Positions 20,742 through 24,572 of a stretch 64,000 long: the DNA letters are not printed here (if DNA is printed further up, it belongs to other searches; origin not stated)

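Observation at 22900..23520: Near-identical 108-bp tandem repeats in the adhesin passenger (recombination-prone length variation)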

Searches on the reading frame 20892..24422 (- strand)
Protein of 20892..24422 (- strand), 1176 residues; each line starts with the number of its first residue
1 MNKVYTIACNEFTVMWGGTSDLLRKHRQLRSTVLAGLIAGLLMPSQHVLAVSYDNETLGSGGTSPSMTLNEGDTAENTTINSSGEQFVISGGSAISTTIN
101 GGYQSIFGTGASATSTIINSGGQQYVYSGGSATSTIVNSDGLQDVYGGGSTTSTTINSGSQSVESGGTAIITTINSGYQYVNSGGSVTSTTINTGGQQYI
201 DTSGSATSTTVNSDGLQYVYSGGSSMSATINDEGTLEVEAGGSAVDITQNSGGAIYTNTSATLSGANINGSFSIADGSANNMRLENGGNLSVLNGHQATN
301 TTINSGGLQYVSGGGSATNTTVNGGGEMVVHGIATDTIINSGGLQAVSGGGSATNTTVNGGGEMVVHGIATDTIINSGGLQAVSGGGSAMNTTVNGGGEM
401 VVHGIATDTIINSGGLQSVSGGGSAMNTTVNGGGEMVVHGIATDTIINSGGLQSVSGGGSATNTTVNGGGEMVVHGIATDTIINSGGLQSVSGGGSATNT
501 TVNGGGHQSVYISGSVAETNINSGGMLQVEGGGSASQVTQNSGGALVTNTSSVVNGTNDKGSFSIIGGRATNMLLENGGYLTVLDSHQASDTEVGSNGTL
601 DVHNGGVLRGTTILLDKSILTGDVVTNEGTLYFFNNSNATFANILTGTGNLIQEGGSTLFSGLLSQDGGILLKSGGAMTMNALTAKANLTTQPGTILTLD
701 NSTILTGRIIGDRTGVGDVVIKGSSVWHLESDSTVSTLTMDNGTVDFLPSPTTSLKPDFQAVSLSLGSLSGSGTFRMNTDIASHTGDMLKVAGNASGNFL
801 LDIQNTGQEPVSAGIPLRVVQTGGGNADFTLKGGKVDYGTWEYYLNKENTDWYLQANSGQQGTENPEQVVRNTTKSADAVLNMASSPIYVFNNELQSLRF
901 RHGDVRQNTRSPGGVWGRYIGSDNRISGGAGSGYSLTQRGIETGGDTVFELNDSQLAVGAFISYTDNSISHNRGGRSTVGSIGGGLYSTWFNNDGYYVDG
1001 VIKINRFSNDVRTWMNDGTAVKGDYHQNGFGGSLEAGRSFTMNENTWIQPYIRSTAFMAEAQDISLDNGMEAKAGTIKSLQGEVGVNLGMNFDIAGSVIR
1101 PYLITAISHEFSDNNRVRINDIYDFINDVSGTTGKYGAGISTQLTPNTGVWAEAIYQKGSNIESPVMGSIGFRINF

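Call 5: search_protein_families(library=pfam, proteins=[window:20892-24422:-], max_evalue=0.01)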
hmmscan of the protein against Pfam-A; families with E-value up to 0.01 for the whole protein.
window:20892-24422:- (1176 aa): 3 families
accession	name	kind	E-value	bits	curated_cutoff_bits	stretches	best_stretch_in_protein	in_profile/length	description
PF16168.11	AIDA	-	1.8e-75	249.4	27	12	555-613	1-59/63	Adhesin of bacterial autotransporter system, probable stalk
PF03797.25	Autotransporter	-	3.7e-44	151.8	26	1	915-1153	1-253/255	Autotransporter beta-domain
PF03212.20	Pertactin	-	3.9e-37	127.3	22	1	735-855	1-120/121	Pertactin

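Call 23: search_solved_structures(query=window:20892-24422:-, max_evalue=0.001)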
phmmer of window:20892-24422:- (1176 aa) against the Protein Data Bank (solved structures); distinct sequences matched with E-value up to 0.001: 18.
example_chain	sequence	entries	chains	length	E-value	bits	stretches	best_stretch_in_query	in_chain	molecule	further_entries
4q1q_A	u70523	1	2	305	7.2e-81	275.7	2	440-579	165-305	Adhesin/invasin TibA autotransporter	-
4kh3_A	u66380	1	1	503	5.3e-55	190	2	286-608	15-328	Antigen 43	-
7koh_A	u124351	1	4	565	3.5e-52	180.7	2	316-601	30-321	Antigen 43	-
7ko9_A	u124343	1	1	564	4.5e-50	173.7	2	307-599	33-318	AidA-I family adhesin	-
7kob_A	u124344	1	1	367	1.1e-42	149.2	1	300-608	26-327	Antigen 43b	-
7akv_G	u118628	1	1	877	2.6e-32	114.9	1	718-1175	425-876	Vag8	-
3qq2_A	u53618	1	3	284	5.6e-20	74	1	897-1176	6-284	BrkA autotransporter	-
3slo_A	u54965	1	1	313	3.2e-13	51.7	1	885-1093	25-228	Serine protease espP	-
3slt_A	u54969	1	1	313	3.3e-13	51.6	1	885-1093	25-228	Serine protease espP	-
3slj_A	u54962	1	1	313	4.3e-13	51.2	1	885-1093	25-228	Serine protease espP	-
1dab_A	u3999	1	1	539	9.6e-13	50.1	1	672-854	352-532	P.69 PERTACTIN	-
7ye4_P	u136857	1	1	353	1.3e-12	49.7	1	877-1093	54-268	Serine protease EspP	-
2iou_G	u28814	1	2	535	5.4e-12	47.6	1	674-854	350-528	Pertactin Extracellular Domain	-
3h09_A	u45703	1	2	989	5.3e-11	44.3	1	621-852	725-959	Immunoglobulin A1 protease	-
7ttc_P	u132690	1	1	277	4.9e-10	41.1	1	898-1093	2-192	Serine protease EspP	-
3aeh_A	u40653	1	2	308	5.8e-09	37.5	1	891-1153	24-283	Hemoglobin-binding protease hbp autotransporter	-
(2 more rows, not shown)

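Call 27: search_solved_structures(query=window:20892-24422:-, max_evalue=1e-70, show_alignments=1)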
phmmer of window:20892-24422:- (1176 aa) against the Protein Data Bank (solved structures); distinct sequences matched with E-value up to 1e-70: 1.
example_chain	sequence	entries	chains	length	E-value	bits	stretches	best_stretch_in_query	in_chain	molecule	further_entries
4q1q_A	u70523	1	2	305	7.2e-81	275.7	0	440-579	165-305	Adhesin/invasin TibA autotransporter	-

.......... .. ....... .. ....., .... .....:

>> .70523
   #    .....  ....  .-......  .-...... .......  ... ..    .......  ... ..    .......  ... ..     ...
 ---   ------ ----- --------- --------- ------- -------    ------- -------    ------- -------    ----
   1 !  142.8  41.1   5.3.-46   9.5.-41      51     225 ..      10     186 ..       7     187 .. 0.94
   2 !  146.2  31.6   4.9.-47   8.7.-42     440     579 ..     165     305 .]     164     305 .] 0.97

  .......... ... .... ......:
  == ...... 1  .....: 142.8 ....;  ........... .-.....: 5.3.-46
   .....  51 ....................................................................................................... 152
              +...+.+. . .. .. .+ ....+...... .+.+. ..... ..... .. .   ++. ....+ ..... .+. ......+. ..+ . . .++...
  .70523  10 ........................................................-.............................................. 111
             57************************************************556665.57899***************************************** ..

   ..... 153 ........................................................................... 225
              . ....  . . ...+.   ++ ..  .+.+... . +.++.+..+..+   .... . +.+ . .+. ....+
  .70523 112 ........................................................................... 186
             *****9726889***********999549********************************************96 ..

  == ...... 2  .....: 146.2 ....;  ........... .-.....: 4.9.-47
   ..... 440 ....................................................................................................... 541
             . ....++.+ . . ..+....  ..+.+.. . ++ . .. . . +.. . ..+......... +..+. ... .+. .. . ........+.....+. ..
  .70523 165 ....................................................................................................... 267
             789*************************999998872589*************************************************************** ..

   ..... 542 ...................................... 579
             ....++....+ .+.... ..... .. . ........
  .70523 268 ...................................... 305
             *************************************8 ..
